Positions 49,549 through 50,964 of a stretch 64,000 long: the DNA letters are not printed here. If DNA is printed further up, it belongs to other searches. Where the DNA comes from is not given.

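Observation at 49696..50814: Plant-type SABATH carboxyl methyltransferase homologue, with its stop codon overlapping the TRAP permease stop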

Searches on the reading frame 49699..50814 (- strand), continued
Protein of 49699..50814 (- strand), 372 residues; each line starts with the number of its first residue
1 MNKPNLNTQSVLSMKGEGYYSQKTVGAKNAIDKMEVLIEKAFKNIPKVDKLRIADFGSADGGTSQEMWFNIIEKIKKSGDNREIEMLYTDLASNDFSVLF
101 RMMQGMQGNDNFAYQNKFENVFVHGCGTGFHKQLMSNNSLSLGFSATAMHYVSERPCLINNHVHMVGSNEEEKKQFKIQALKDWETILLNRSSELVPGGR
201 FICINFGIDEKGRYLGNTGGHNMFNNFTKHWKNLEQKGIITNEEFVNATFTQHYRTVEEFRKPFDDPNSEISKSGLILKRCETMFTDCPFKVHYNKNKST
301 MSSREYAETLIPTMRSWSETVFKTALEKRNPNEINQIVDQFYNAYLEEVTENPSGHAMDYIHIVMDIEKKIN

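Call 23: search_protein_families(library=pfam, proteins=[L035:3271-4206:+, L035:4941-5963:+, L035:6265-6642:+, L035:7024-7926:+, L035:9300-11150:+, L035:11747-13906:+, L035:13972-15126:-, L033:9134-10726:-, L033:2343-2936:-, L037:9085-10104:-], max_evalue=0.001)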
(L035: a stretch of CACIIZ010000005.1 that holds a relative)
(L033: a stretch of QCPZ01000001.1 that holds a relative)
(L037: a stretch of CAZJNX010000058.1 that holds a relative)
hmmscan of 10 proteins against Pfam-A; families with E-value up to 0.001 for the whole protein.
L035:3271-4206:+ (312 aa): 0 families

L035:4941-5963:+ (341 aa): 0 families

L035:6265-6642:+ (126 aa): 1 family
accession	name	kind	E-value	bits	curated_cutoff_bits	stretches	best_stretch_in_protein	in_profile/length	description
PF00581.25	Rhodanese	-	2.4e-19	70.1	22.2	1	19-120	1-101/102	Rhodanese-like domain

L035:7024-7926:+ (301 aa): 3 families
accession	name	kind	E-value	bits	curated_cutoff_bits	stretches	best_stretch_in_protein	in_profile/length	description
PF00561.26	Abhydrolase_1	-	3.1e-22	79.9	25.8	1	49-286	2-243/245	alpha/beta hydrolase fold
PF12697.13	Abhydrolase_6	-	6.2e-11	43.8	26.3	1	50-292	1-215/217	Alpha/beta hydrolase family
PF12146.15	Hydrolase_4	-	7.4e-06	25.9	27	1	50-147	7-107/239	Serine aminopeptidase, S33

L035:9300-11150:+ (617 aa): 4 families
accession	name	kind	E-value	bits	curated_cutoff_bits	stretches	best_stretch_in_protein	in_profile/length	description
PF00005.33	ABC_tran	-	9.6e-35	120.6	25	1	386-539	2-137/137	ABC transporter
PF00664.28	ABC_membrane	-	2.9e-15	57.1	28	1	49-312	4-263/274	ABC transporter transmembrane region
PF02463.25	SMC_N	-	2.5e-07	30.8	40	1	423-580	108-210/220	RecF/RecN/SMC N terminal domain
PF13304.12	AAA_21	-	0.00066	20.3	27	0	399-492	3-104/304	AAA domain, putative AbiEii toxin, Type IV TA system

L035:11747-13906:+ (720 aa): 1 family
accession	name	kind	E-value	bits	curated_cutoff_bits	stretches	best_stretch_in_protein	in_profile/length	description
PF03959.19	FSH1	-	1.5e-14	54.6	21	1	447-623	3-204/211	Serine hydrolase (FSH1)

L035:13972-15126:- (385 aa): 2 families
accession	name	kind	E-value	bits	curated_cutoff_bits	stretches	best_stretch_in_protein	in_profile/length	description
PF01571.26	GCV_T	-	1.9e-40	139.1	25.6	1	39-270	16-254/255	Aminomethyltransferase folate-binding domain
PF08669.17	GCV_T_C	-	4.9e-19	68.5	25.9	1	296-377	1-80/80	Glycine cleavage T-protein C-terminal barrel domain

L033:9134-10726:- (531 aa): 1 family
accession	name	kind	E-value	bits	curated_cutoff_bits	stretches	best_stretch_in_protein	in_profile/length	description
PF01019.26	G_glu_transpept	-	4.1e-143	478.3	27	1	32-526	2-512/512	Gamma-glutamyltranspeptidase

L033:2343-2936:- (198 aa): 1 family
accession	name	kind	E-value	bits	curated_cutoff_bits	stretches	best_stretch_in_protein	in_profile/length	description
PF03992.22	ABM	-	4.4e-06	27.2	23.1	1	16-86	6-77/78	Antibiotic biosynthesis monooxygenase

L037:9085-10104:- (340 aa): 0 families

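Call 24: list_cluster_members(proteins=[P0001, P0017, P0041, P0074, P0093, P0098, P0105, P0031, P0026, P0045])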
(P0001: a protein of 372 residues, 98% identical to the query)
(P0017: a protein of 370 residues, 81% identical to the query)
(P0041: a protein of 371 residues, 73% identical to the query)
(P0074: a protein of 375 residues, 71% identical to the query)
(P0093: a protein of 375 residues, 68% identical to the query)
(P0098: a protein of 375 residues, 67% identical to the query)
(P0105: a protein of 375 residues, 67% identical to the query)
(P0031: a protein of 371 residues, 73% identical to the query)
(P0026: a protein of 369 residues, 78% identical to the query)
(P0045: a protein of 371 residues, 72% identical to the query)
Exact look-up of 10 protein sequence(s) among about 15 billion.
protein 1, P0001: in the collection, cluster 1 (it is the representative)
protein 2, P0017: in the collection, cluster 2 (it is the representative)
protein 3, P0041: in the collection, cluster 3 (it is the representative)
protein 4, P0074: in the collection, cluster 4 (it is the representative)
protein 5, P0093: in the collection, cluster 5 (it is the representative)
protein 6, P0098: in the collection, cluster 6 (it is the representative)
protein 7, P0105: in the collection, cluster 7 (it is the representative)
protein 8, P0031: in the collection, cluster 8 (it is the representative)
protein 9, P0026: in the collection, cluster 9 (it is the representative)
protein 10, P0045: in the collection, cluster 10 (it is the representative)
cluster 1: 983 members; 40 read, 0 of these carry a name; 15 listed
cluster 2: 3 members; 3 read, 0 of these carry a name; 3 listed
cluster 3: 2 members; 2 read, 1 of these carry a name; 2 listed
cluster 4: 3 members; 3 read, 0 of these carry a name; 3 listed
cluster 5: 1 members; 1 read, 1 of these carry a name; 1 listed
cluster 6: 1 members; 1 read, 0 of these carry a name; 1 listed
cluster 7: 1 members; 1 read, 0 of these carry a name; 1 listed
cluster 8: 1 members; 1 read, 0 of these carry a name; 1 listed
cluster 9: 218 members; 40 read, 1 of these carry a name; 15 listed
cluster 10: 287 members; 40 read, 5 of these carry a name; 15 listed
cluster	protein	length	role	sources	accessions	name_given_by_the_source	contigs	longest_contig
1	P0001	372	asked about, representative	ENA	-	-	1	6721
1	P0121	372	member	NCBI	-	-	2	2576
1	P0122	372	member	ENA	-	-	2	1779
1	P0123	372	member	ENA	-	-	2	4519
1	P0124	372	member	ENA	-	-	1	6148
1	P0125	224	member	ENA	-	-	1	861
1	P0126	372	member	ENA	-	-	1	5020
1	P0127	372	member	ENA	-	-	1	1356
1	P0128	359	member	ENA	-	-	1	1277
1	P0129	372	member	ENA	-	-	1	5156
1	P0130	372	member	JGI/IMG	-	-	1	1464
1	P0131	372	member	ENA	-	-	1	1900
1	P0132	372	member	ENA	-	-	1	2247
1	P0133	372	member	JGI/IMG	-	-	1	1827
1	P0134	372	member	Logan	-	-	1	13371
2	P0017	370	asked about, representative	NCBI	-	-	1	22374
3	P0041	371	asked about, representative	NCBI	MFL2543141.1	MAG: SAM-dependent methyltransferase [Alphaproteobacteria bacterium]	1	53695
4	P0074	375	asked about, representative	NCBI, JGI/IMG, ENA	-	-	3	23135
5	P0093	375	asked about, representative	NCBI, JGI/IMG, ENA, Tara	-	strand:+ start:645 stop:1772 length:1128 start_codon:yes stop_codon:yes gene_type:complete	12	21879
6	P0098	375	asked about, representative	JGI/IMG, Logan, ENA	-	-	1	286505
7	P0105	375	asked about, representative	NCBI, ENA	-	-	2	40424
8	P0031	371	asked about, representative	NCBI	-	-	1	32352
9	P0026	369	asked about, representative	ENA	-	-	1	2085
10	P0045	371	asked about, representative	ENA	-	-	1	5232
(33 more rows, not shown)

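Call 26: find_encoding_contigs(protein=P0098, flank=8000, max_places=3)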
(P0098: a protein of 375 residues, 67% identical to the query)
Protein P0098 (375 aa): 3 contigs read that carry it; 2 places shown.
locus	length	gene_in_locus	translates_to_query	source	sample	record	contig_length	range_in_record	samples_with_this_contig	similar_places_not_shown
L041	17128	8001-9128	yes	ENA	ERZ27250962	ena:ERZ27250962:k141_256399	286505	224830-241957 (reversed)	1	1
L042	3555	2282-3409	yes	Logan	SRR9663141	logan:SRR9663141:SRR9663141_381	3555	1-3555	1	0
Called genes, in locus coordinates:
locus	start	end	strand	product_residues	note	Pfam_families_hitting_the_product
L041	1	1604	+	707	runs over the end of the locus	PF13328:HD_4, PF01966:HD, PF04607:RelA_SpoT, PF02824:TGS, PF19296:RelA_AH, PF28438:RelA_RIS, PF01842:ACT, PF13291:ACT_4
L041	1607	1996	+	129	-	PF01648:ACPS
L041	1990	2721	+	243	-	PF10502:Peptidase_S26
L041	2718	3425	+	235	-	PF14622:Ribonucleas_3_3, PF00636:Ribonuclease_3, PF00035:dsrm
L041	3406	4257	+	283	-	PF00009:GTP_EFTU, PF00071:Ras (faint), PF00350:Dynamin_N (weak), PF01926:MMR_HSR1, PF02421:FeoB_N, PF10662:PduV-EutP, PF07650:KH_2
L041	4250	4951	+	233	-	PF11967:RecO_N (weak)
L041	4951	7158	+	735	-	PF00521:DNA_topoisoIV, PF03989:DNA_gyraseA_C (faint)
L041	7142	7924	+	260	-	PF00106:adh_short, PF01370:Epimerase (weak), PF02719:Polysacc_synt_2 (weak), PF08659:KR, PF23441:SDR (weak), PF13561:adh_short_C2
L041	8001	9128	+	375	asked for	PF03492:Methyltransf_7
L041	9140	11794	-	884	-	PF06808:DctM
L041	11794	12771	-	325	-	PF04290:DctQ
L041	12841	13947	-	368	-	PF03480:DctP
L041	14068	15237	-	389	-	PF02771:Acyl-CoA_dh_N, PF02770:Acyl-CoA_dh_M, PF00441:Acyl-CoA_dh_1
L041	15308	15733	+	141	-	PF02502:LacAB_rpiB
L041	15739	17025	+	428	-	PF00464:SHMT, PF00155:Aminotran_1_2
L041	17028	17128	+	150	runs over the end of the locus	PF22811:Zn_ribbon_NrdR, PF03477:ATP-cone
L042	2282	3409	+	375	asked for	PF03492:Methyltransf_7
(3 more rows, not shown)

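Call 31: search_protein_representatives(protein=window:49699-50814:-)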
Query: 372 residues. Proteins with E-value up to 0.001 (for the whole library): 1428; up to 1e-10: 690; up to 1e-30: 143. The best 150 are listed.
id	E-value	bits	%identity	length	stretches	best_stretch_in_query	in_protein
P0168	5.9e-115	400.9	50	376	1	6-369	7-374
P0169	1.3e-91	324.1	45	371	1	10-369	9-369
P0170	7.8e-81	288.6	69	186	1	103-284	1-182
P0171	4.0e-74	266.6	39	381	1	15-369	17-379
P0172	4.2e-73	263.2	40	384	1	14-369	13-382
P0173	7.3e-73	262.4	39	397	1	13-369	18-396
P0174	2.9e-72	260.4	70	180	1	4-166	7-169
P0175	3.9e-72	260.0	46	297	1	11-292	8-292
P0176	4.6e-72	259.8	47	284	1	116-365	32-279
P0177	3.2e-71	257.0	41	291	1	85-369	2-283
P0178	9.1e-70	252.2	40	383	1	8-370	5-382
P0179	2.1e-69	251.1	36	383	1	12-365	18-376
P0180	5.8e-69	249.6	66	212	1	67-227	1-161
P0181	9.0e-69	249.0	37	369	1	7-366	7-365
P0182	1.1e-67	245.4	40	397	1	14-369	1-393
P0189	3.9e-61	223.8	36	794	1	15-370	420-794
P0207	4.7e-52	194.0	36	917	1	16-370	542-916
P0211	4.9e-51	190.6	38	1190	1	50-369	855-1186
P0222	2.2e-47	178.6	35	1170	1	16-369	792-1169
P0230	7.5e-45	170.3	33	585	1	15-369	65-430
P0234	2.6e-44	168.5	33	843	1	15-370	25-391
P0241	1.2e-42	163.0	35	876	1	15-369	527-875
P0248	8.9e-41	156.9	32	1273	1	14-368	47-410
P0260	4.4e-39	151.3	30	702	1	13-369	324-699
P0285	5.0e-34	134.7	29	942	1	45-370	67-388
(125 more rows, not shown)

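Call 33: search_protein_families(library=pfam, proteins=[P0189, P0207, P0211, P0222, P0241, P0248, P0234, P0260, P0285, P0230], max_evalue=0.001)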
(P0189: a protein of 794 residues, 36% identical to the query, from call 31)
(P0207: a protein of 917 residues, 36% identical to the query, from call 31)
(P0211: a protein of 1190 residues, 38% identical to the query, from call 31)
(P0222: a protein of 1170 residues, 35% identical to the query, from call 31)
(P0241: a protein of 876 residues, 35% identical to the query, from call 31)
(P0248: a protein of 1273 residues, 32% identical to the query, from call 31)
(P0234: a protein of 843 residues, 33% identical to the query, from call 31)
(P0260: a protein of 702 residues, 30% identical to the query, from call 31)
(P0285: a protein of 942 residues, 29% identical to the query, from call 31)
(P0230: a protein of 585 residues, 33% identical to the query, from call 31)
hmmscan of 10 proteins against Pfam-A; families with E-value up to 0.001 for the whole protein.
P0189 (794 aa): 8 families
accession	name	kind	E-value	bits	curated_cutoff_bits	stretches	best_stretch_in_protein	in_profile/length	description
PF01266.30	DAO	-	1.3e-36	127.3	27.9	1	6-381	3-353/353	FAD dependent oxidoreductase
PF03492.21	Methyltransf_7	-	3.7e-30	105.7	29.8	1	492-793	51-335/335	SAM dependent carboxyl methyltransferase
PF07992.20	Pyr_redox_2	-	7.8e-11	42.4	26.1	2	162-228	190-251/291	Pyridine nucleotide-disulphide oxidoreductase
PF03486.20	HI0933_like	-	1.8e-06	28.1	50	0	158-210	112-164/244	HI0933-like protein Rossmann domain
PF13738.12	Pyr_redox_3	-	1.2e-05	25.2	30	0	152-216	78-140/305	Pyridine nucleotide-disulphide oxidoreductase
PF01593.30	Amino_oxidase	-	3.5e-05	23.7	19.8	1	161-212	207-258/443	Flavin containing amine oxidoreductase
PF13454.12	NAD_binding_9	-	5.2e-05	23.7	21.8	0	162-209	108-153/155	FAD-NAD(P)-binding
PF01134.28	GIDA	-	0.00095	18.8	22.1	0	5-24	2-21/391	Glucose inhibited division protein A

P0207 (917 aa): 3 families
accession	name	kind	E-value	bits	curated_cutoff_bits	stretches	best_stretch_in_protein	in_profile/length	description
PF01266.30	DAO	-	1.6e-38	133.6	27.9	1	101-479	1-352/353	FAD dependent oxidoreductase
PF03492.21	Methyltransf_7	-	4.9e-27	95.4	29.8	1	581-915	12-335/335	SAM dependent carboxyl methyltransferase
PF13450.12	NAD_binding_8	-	0.00015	22.4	21.9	1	104-133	1-28/68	NAD(P)-binding Rossmann-like domain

P0211 (1190 aa): 6 families
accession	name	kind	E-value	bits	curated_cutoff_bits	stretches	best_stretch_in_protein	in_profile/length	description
PF01266.30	DAO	-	7e-42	144.6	27.9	1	370-749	1-353/353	FAD dependent oxidoreductase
PF03492.21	Methyltransf_7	-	1.6e-24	87.2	29.8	1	852-1186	12-335/335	SAM dependent carboxyl methyltransferase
PF00208.27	ELFV_dehydrog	-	1.2e-14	55.1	23.4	1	216-296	99-181/241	Glutamate/Leucine/Phenylalanine/Valine dehydrogenase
PF13450.12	NAD_binding_8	-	2.9e-06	27.9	21.9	1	373-403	1-29/68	NAD(P)-binding Rossmann-like domain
PF07992.20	Pyr_redox_2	-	0.0002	21.3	26.1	0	370-400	2-30/291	Pyridine nucleotide-disulphide oxidoreductase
PF01946.23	Thi4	-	0.00057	19.6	26.2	0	365-410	14-57/235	Thi4 family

P0222 (1170 aa): 6 families
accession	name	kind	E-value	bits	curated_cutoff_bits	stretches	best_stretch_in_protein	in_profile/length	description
PF01266.30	DAO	-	1.4e-38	133.8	27.9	1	373-753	1-353/353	FAD dependent oxidoreductase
PF03492.21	Methyltransf_7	-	2.4e-29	103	29.8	1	869-1169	52-335/335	SAM dependent carboxyl methyltransferase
PF00208.27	ELFV_dehydrog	-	1.4e-16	61.4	23.4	1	229-341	102-216/241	Glutamate/Leucine/Phenylalanine/Valine dehydrogenase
PF07992.20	Pyr_redox_2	-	9e-07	29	26.1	0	373-407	2-33/291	Pyridine nucleotide-disulphide oxidoreductase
PF02812.23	ELFV_dehydrog_N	-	9.8e-05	22.5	25.3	1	47-141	30-124/129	Glu/Leu/Phe/Val dehydrogenase, dimerisation domain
PF13450.12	NAD_binding_8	-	0.00035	21.2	21.9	1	376-406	1-28/68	NAD(P)-binding Rossmann-like domain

P0241 (876 aa): 7 families
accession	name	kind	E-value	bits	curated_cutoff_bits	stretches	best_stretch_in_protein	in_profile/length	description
PF01266.30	DAO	-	7.3e-32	111.7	27.9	1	58-435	1-350/353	FAD dependent oxidoreductase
PF03492.21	Methyltransf_7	-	1.9e-29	103.4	29.8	1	595-868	51-328/335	SAM dependent carboxyl methyltransferase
PF01946.23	Thi4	-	3.1e-05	23.8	26.2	1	56-89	17-49/235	Thi4 family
PF07992.20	Pyr_redox_2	-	6.2e-05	23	26.1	0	58-84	2-26/291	Pyridine nucleotide-disulphide oxidoreductase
PF13450.12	NAD_binding_8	-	0.00014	22.5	21.9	1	61-93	1-31/68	NAD(P)-binding Rossmann-like domain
PF01134.28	GIDA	-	0.00035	20.2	22.1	0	58-78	1-21/391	Glucose inhibited division protein A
PF06039.21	Mqo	-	0.00076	18.6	27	0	56-100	2-46/489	Malate:quinone oxidoreductase (Mqo)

P0248 (1273 aa): 12 families
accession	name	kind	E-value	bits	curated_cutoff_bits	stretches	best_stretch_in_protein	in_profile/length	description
PF01266.30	DAO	-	2.7e-49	169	27.9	1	856-1238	1-352/353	FAD dependent oxidoreductase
PF03492.21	Methyltransf_7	-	1.8e-21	77.1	29.8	1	87-409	11-333/335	SAM dependent carboxyl methyltransferase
PF00208.27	ELFV_dehydrog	-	7e-11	42.7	23.4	2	681-785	111-217/241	Glutamate/Leucine/Phenylalanine/Valine dehydrogenase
PF07992.20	Pyr_redox_2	-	1.6e-06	28.2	26.1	0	850-891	138-177/291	Pyridine nucleotide-disulphide oxidoreductase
PF13450.12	NAD_binding_8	-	3.6e-06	27.6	21.9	1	859-900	1-40/68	NAD(P)-binding Rossmann-like domain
PF01946.23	Thi4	-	2.2e-05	24.2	26.2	1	855-902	18-62/235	Thi4 family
PF02812.23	ELFV_dehydrog_N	-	5.2e-05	23.4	25.3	1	483-581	33-127/129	Glu/Leu/Phe/Val dehydrogenase, dimerisation domain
PF03446.21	NAD_binding_2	-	5.6e-05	23.6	21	0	625-657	4-36/161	NAD binding domain of 6-phosphogluconate dehydrogenase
PF02254.24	TrkA_N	-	0.00045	21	23.8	0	623-657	1-35/116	TrkA-N domain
PF06039.21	Mqo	-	0.00073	18.6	27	0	855-896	3-44/489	Malate:quinone oxidoreductase (Mqo)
PF00070.33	Pyr_redox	-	0.00077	20.4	22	0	857-891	2-34/82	Pyridine nucleotide-disulphide oxidoreductase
PF02737.24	3HCDH_N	-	0.00086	19.7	22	0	857-888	2-31/180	3-hydroxyacyl-CoA dehydrogenase, NAD binding domain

P0234 (843 aa): 4 families
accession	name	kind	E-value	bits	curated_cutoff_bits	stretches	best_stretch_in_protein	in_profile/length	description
PF03492.21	Methyltransf_7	-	9e-21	74.8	29.8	1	68-390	15-335/335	SAM dependent carboxyl methyltransferase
PF00208.27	ELFV_dehydrog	-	1.3e-11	45.1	23.4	2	668-739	111-184/241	Glutamate/Leucine/Phenylalanine/Valine dehydrogenase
PF02812.23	ELFV_dehydrog_N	-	1.1e-05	25.6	25.3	1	468-564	30-125/129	Glu/Leu/Phe/Val dehydrogenase, dimerisation domain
PF02254.24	TrkA_N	-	0.00065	20.4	23.8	0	608-644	1-37/116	TrkA-N domain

P0260 (702 aa): 3 families
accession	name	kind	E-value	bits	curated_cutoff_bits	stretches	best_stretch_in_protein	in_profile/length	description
PF03492.21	Methyltransf_7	-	8.9e-24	84.7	29.8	1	368-571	14-232/335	SAM dependent carboxyl methyltransferase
PF00208.27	ELFV_dehydrog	-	2.7e-12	47.3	23.4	1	37-203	8-191/241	Glutamate/Leucine/Phenylalanine/Valine dehydrogenase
PF02826.25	2-Hacid_dh_C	-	0.00096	19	25.1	0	57-100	29-72/178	D-isomer specific 2-hydroxyacid dehydrogenase, NAD binding domain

P0285 (942 aa): 14 families
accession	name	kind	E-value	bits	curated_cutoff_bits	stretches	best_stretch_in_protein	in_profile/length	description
PF08241.18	Methyltransf_11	-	5.9e-35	120.2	21.2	2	727-824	2-95/95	Methyltransferase domain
PF13649.12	Methyltransf_25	-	6.1e-33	113.8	27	2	725-820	1-97/97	Methyltransferase domain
PF08242.18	Methyltransf_12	-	1.4e-28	99.9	30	2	726-822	1-98/98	Methyltransferase domain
PF13489.12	Methyltransf_23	-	7e-27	94.6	27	2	716-869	17-163/164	Methyltransferase domain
PF13847.12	Methyltransf_31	-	2.6e-22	79.5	27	2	722-838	4-123/145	Methyltransferase domain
PF03492.21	Methyltransf_7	-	5.2e-22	78.9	29.8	1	71-371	14-318/335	SAM dependent carboxyl methyltransferase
PF02353.26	CMAS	-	3e-15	56.7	27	2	708-922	49-267/273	Mycolic acid cyclopropane synthetase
PF20922.3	Anamorsin_N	-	2e-14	54.1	27.1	2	755-831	16-94/163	Anamorsin, N-terminal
PF01209.24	Ubie_methyltran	-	1.4e-13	51.2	20.1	1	724-826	50-153/233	ubiE/COQ5 methyltransferase family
PF00398.26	RrnaAD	-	5.6e-10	39.2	24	1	709-786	18-91/263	Ribosomal RNA adenine dimethylase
PF00891.24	Methyltransf_2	-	1.9e-06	27.8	22.3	1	716-865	57-209/210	O-methyltransferase domain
PF13578.12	Methyltransf_24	-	9.1e-05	23.7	26.3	0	727-826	2-104/105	Methyltransferase domain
PF13679.12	Methyltransf_32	-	0.00048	20.6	27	0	720-785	24-94/143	Methyltransferase domain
PF08044.16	DUF1707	-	0.0005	20.5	27.6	0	305-344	13-51/53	DUF1707 SHOCT-like domain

P0230 (585 aa): 1 family
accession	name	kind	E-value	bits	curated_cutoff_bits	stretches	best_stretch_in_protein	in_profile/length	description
PF03492.21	Methyltransf_7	-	1.3e-21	77.6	29.8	1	105-430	12-335/335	SAM dependent carboxyl methyltransferase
